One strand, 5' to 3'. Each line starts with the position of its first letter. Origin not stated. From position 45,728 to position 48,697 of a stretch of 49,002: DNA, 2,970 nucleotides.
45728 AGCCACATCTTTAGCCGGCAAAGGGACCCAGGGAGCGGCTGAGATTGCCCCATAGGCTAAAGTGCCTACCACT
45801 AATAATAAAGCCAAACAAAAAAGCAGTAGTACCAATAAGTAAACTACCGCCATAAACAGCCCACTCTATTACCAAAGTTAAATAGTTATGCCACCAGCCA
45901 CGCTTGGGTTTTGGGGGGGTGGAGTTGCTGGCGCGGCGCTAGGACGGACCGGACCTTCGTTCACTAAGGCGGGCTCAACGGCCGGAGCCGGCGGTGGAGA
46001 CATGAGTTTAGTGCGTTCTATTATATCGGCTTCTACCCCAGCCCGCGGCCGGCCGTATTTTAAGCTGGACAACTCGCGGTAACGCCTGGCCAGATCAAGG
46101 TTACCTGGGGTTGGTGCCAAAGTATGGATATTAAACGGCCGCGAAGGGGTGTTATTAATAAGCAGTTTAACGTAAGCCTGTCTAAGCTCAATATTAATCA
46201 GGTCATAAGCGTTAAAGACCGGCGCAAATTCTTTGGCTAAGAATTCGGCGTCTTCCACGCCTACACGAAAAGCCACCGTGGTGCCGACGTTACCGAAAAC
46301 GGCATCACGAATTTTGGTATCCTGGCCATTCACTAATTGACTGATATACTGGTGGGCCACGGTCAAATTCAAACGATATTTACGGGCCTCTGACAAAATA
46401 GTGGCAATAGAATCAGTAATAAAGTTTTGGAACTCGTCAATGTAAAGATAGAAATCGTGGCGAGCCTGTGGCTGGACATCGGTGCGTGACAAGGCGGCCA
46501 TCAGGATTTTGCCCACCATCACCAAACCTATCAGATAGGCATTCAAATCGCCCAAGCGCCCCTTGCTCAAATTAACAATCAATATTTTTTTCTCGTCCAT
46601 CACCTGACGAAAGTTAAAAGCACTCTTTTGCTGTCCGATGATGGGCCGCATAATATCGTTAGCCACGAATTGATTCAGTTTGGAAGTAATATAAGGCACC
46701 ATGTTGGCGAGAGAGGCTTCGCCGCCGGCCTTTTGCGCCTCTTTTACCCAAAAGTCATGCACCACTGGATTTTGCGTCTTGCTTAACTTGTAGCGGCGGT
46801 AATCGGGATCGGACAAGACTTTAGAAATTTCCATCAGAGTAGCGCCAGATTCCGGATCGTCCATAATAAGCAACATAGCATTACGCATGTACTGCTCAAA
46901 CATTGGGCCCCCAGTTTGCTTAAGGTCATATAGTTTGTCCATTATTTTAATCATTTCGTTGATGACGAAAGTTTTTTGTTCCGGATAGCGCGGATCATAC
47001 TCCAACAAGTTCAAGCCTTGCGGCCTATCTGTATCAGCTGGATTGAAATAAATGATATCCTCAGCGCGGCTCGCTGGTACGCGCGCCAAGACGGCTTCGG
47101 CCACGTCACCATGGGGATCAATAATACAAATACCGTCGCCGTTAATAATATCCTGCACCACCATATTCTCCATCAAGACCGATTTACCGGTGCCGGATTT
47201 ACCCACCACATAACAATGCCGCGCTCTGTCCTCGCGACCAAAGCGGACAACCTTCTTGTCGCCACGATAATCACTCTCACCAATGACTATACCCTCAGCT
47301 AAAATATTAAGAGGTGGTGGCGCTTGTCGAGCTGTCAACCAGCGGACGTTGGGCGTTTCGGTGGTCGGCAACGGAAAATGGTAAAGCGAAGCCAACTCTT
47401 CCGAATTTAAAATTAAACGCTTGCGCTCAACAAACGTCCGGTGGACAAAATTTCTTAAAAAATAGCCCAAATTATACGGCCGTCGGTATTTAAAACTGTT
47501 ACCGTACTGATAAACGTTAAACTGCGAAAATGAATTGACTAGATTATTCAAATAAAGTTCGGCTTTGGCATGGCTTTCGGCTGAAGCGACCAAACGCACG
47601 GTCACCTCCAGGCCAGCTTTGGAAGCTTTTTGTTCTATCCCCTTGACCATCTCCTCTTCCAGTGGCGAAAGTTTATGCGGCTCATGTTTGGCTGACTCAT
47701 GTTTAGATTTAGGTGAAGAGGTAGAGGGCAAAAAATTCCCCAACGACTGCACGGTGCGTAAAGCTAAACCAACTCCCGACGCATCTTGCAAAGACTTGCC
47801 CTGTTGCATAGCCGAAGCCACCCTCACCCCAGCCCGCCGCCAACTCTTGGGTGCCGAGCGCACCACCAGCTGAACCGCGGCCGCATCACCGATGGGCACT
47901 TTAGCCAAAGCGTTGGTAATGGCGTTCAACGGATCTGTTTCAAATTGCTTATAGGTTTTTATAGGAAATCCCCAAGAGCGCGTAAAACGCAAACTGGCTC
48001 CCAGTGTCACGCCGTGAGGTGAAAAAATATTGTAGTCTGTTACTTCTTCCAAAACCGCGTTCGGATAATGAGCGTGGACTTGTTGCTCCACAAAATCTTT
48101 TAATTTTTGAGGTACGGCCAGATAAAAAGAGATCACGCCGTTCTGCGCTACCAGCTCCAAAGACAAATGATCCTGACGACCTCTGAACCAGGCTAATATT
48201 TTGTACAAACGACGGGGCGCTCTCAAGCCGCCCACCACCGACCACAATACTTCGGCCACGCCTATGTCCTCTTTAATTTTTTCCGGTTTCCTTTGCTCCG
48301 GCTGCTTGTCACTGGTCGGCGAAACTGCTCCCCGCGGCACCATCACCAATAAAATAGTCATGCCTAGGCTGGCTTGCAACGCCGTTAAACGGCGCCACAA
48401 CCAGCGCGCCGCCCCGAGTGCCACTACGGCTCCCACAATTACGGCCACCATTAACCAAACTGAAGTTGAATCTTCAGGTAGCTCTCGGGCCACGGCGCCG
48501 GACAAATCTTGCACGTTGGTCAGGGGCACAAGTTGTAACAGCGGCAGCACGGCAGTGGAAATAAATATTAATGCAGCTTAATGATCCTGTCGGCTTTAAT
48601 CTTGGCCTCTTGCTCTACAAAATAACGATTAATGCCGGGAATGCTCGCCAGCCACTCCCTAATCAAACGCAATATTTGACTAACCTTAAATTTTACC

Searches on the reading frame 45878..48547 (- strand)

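Call 91: search_protein_families(library=pfam, proteins=[window:45878-48547:-], max_evalue=0.00001)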
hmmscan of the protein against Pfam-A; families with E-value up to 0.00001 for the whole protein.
window:45878-48547:- (889 aa): 4 families
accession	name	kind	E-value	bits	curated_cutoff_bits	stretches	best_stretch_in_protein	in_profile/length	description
PF02534.20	T4SS-DNA_transf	-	5.7e-11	42.4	20.1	1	428-772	26-380/468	Type IV secretory system Conjugative DNA transfer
PF12696.13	TraG-D_C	-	3.1e-07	30.8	22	1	699-770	2-72/126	TraM recognition site of TraD and TraG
PF01935.23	DUF87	-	3.6e-06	27.7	23.2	1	442-561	23-146/220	Helicase HerA, central domain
PF10412.15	TrwB_AAD_bind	-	9.8e-06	25.1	20.5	0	441-506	14-73/387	Type IV secretion-system coupling protein DNA-binding domain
